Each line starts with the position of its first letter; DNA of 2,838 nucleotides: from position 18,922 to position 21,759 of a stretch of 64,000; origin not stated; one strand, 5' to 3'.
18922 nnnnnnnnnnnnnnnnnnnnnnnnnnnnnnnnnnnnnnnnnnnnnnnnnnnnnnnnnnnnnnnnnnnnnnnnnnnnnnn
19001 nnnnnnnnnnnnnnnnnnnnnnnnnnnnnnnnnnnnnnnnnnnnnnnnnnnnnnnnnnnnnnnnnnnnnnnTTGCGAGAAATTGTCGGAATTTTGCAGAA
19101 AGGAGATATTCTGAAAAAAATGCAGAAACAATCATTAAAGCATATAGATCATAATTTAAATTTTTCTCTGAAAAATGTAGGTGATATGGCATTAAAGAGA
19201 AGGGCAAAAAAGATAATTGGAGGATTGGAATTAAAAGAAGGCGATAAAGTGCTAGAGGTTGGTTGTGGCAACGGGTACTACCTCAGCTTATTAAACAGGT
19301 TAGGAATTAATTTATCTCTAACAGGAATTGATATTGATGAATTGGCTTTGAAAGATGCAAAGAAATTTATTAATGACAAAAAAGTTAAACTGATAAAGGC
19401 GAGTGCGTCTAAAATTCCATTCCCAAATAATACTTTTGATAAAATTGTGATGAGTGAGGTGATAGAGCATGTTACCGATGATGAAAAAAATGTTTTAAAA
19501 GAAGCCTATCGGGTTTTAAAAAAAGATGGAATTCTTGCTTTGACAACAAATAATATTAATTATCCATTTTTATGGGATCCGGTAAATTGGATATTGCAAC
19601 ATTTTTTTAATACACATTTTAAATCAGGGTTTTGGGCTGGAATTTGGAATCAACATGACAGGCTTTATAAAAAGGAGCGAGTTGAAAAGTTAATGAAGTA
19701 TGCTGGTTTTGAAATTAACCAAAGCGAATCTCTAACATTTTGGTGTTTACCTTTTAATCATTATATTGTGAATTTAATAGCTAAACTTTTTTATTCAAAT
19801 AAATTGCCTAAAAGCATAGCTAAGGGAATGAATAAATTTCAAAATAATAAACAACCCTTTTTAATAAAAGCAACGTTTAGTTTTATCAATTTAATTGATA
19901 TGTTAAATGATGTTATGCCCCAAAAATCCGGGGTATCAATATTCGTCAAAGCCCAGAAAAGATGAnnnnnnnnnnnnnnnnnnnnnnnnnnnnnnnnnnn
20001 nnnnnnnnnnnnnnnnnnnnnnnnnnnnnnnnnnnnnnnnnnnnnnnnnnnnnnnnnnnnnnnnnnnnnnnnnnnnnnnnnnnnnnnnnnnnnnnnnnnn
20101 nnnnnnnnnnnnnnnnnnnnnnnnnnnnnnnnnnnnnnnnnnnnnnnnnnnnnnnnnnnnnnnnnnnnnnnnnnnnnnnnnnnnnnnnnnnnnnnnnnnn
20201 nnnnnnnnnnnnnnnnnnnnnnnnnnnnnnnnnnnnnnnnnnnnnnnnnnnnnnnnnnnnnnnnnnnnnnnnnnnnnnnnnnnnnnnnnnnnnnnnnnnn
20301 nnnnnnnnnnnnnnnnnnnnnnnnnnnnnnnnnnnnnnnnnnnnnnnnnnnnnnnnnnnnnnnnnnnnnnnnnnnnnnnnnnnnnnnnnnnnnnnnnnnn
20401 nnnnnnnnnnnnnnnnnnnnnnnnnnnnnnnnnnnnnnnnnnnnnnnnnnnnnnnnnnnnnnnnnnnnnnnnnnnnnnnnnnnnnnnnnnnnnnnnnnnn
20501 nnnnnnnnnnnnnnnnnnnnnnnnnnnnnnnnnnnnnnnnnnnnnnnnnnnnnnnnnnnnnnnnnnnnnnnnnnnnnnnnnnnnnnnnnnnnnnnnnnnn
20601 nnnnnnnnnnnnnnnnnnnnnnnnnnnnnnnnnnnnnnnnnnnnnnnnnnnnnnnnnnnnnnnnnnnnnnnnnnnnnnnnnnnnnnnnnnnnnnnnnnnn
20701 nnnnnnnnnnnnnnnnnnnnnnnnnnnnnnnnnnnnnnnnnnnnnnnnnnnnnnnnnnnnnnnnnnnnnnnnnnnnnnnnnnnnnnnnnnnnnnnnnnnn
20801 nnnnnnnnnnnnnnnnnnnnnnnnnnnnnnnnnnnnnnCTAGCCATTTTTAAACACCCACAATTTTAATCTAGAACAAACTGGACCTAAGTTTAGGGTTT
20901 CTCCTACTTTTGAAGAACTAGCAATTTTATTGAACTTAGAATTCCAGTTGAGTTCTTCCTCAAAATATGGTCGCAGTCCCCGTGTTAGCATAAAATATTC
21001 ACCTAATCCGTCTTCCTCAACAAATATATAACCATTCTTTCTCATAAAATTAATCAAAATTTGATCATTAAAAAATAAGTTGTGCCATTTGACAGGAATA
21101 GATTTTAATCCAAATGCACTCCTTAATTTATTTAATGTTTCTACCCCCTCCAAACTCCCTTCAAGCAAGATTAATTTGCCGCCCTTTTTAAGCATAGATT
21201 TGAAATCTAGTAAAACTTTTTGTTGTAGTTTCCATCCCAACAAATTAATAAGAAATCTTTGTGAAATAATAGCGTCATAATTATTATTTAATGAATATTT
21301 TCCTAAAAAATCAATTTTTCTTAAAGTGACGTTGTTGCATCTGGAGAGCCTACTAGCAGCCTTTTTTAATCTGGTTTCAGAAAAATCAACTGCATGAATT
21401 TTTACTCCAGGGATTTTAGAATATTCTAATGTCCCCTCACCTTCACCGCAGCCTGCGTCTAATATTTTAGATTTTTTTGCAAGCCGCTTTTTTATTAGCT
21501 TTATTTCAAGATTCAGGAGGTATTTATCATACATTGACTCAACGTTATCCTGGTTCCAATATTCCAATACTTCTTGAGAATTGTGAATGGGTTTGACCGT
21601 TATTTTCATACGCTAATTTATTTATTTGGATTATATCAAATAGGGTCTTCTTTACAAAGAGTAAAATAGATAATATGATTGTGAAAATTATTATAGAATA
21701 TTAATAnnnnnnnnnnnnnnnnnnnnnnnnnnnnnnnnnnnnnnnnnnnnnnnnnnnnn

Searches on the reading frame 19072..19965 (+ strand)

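Call 15: search_protein_families(library=pfam, proteins=[window:19072-19965:+], max_evalue=0.0001)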
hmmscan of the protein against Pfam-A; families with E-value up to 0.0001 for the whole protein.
window:19072-19965:+ (297 aa): 10 families
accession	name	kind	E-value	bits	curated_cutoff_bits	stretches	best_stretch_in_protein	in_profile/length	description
PF08241.18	Methyltransf_11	-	1.2e-24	87.1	21.2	1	61-156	1-94/95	Methyltransferase domain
PF13649.12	Methyltransf_25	-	2.6e-21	76.5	27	1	60-153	1-97/97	Methyltransferase domain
PF13847.12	Methyltransf_31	-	9.7e-21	74.4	27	1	55-172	2-120/145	Methyltransferase domain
PF13489.12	Methyltransf_23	-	3.3e-18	66.4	27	1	53-216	19-162/164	Methyltransferase domain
PF01209.24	Ubie_methyltran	-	2.7e-15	56.8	20.1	1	47-172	38-167/233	ubiE/COQ5 methyltransferase family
PF08242.18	Methyltransf_12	-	5.4e-15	56.4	30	1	61-155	1-98/98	Methyltransferase domain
PF02353.26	CMAS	-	7.3e-10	39.1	27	1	40-162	46-169/273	Mycolic acid cyclopropane synthetase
PF07021.18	MetW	-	6.8e-08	32.8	21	1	54-151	11-104/193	Methionine biosynthesis protein MetW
PF05175.20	MTS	-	1.6e-07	31.6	23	1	52-163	27-145/170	Methyltransferase small domain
PF03141.22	Methyltransf_29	-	8.2e-05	21.8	23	1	58-172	119-224/506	Putative S-adenosyl-L-methionine-dependent methyltransferase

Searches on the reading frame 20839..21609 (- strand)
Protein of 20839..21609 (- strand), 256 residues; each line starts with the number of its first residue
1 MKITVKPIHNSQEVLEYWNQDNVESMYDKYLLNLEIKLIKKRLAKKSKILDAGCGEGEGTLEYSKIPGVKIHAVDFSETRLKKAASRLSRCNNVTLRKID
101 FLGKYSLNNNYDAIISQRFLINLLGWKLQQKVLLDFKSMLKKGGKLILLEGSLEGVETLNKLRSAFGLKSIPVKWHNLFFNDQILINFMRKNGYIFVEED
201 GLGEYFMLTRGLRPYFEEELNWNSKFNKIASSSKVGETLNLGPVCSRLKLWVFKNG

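Call 15: search_protein_families(library=pfam, proteins=[window:20839-21609:-], max_evalue=0.0001)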
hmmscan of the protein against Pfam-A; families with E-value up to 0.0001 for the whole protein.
window:20839-21609:- (256 aa): 10 families
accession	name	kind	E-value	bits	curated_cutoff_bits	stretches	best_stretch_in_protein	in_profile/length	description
PF13847.12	Methyltransf_31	-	6.7e-12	45.8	27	1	45-152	3-113/145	Methyltransferase domain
PF13649.12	Methyltransf_25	-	7.2e-12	46.3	27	1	49-144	1-97/97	Methyltransferase domain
PF08242.18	Methyltransf_12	-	2e-09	38.5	30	1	50-146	1-98/98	Methyltransferase domain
PF08241.18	Methyltransf_11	-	1.4e-08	35.7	21.2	1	50-148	1-95/95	Methyltransferase domain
PF01739.24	CheR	-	5.5e-08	32.9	27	0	92-156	118-179/195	CheR methyltransferase, SAM binding domain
PF02353.26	CMAS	-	2.3e-06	27.6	27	1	34-148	51-164/273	Mycolic acid cyclopropane synthetase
PF03848.20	TehB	-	1.2e-05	25.3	20.4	1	42-146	27-130/193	Tellurite resistance protein TehB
PF01209.24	Ubie_methyltran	-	1.2e-05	25.2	20.1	1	45-172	47-175/233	ubiE/COQ5 methyltransferase family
PF13489.12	Methyltransf_23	-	2.7e-05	24.4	27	1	36-150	13-118/164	Methyltransferase domain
PF05175.20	MTS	-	9.9e-05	22.5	23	0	41-167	29-155/170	Methyltransferase small domain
